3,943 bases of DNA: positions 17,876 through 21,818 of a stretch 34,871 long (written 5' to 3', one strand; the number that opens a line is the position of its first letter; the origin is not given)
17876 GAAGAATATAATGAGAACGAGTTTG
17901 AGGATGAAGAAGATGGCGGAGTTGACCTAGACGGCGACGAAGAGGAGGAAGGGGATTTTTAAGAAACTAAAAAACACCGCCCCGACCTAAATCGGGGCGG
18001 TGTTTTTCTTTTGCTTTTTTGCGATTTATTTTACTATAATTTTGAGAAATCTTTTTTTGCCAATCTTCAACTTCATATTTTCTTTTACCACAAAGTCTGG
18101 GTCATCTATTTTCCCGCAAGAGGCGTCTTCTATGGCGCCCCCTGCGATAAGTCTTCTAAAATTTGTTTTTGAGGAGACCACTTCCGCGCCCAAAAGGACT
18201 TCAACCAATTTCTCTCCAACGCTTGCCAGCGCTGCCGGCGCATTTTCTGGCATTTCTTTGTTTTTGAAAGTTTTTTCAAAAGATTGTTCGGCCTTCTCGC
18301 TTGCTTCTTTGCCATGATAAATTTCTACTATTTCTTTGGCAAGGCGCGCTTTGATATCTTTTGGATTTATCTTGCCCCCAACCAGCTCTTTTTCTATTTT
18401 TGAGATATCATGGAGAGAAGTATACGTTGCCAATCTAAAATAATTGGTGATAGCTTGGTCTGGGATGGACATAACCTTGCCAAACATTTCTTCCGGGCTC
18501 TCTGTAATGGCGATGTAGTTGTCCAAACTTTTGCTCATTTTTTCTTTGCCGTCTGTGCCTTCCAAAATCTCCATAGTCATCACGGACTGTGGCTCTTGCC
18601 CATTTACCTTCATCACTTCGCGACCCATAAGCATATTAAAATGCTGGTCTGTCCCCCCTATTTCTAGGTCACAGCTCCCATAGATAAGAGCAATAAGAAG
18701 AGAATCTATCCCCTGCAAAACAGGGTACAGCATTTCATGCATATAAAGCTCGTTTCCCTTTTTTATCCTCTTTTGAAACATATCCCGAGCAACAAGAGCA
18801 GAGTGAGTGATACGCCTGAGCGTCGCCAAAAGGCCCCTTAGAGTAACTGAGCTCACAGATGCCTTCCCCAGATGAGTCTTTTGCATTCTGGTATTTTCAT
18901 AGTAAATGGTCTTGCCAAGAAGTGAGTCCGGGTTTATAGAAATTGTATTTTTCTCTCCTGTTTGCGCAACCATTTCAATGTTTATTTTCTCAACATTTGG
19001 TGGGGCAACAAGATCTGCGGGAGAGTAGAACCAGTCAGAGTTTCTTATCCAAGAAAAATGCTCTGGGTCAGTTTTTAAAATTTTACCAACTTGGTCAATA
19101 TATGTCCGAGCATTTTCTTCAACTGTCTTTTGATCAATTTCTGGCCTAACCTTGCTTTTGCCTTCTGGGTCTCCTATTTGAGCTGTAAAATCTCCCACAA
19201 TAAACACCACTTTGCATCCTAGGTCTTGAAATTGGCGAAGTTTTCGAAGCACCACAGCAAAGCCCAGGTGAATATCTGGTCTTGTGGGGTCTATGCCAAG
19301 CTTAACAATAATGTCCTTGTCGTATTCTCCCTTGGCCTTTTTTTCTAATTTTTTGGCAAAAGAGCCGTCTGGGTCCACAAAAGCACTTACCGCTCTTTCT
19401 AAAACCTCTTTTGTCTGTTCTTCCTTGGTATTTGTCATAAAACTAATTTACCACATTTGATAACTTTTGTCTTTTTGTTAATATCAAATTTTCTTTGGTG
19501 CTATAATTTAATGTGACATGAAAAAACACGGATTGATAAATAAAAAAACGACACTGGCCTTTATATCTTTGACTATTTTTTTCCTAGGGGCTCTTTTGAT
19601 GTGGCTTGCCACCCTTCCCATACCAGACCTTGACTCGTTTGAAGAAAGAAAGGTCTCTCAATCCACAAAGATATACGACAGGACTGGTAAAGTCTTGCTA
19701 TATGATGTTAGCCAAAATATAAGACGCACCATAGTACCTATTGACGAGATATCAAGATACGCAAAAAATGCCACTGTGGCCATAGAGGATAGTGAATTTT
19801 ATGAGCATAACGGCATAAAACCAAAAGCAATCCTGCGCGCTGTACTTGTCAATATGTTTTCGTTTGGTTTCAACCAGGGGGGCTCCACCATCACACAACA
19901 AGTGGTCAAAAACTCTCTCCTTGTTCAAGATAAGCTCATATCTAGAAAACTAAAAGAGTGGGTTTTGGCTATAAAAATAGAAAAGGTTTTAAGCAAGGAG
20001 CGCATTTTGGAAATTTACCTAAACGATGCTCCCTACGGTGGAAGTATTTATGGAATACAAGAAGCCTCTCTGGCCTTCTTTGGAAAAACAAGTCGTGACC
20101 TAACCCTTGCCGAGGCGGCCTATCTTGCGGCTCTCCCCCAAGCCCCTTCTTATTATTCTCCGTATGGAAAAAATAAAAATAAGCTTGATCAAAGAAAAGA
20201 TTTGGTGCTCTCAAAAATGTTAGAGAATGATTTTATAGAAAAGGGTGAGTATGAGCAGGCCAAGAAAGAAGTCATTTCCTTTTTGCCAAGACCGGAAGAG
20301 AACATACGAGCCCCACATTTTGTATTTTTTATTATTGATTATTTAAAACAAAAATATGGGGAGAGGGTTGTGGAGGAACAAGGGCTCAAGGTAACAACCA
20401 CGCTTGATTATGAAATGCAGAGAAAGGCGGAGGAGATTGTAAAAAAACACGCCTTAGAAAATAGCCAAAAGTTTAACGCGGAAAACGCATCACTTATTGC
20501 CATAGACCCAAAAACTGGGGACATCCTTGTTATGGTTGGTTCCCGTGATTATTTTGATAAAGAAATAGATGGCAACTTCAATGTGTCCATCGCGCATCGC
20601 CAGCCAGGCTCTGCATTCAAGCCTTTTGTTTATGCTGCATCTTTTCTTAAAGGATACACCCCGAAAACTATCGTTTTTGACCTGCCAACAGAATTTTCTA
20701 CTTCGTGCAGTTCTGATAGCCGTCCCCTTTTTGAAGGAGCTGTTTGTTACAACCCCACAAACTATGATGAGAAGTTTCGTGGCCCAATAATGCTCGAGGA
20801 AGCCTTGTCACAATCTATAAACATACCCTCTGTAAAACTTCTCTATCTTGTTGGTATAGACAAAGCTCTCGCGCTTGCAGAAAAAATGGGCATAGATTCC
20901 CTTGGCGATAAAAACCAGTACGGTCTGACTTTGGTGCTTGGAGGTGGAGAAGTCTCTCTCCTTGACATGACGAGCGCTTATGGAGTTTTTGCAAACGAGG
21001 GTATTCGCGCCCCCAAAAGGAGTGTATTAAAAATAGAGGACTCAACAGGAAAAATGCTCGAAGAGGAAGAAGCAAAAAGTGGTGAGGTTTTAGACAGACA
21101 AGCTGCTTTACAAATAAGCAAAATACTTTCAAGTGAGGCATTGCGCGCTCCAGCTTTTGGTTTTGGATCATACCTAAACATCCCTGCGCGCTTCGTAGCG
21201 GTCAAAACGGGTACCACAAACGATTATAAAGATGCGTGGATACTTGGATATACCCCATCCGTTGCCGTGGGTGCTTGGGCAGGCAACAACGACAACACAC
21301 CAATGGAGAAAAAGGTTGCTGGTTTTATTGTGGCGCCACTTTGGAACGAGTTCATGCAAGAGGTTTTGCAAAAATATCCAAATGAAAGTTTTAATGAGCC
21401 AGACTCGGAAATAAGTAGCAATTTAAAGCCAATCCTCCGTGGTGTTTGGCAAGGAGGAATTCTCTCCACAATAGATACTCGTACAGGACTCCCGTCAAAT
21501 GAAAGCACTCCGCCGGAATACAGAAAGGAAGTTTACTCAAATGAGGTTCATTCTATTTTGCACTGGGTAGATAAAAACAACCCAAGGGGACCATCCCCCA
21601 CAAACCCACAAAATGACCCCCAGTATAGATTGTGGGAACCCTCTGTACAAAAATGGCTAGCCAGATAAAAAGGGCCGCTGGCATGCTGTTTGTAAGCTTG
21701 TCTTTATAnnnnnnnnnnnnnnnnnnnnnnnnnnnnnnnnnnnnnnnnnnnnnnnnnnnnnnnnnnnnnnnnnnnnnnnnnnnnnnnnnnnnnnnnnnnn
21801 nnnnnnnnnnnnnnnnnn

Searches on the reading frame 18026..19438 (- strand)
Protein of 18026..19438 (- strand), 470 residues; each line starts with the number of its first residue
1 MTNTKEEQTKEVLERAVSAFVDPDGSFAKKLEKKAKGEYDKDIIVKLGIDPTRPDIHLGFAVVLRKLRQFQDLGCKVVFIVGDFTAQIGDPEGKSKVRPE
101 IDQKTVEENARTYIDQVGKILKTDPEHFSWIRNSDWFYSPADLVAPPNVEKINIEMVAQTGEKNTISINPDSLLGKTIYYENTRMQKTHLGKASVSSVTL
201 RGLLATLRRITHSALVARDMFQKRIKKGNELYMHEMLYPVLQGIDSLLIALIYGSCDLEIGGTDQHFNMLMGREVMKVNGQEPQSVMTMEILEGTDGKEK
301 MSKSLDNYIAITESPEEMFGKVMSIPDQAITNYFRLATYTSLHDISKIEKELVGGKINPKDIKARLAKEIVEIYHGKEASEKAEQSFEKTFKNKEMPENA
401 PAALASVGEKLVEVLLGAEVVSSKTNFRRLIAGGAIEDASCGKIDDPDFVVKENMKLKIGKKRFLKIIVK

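Call 58: search_protein_families(library=pfam, proteins=[window:18026-19438:-], max_evalue=0.01)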
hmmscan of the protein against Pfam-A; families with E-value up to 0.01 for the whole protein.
window:18026-19438:- (470 aa): 3 families
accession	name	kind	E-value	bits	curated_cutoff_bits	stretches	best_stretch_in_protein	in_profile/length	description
PF00579.31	tRNA-synt_1b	-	4.5e-59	200.6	21.1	2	196-392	95-292/292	tRNA synthetases class I (W and Y)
PF22421.1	SYY_C-terminal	-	0.0033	17.7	27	1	403-457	13-66/83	Tyrosine--tRNA ligase SYY-like C-terminal domain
PF23013.2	IML1_N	-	0.0059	17.3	27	0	357-380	22-45/89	IML1 N-terminal double psi beta barrel domain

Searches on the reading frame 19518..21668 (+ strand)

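Call 58: search_protein_families(library=pfam, proteins=[window:19518-21668:+], max_evalue=0.01)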
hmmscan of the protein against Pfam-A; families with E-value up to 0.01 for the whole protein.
window:19518-21668:+ (716 aa): 2 families
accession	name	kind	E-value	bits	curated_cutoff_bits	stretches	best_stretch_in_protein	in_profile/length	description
PF00912.28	Transgly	-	3.9e-60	202.7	27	1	63-234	7-177/178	Transglycosylase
PF00905.27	Transpeptidase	-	4.8e-20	72.4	22.1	1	325-608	2-293/299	Penicillin binding protein transpeptidase domain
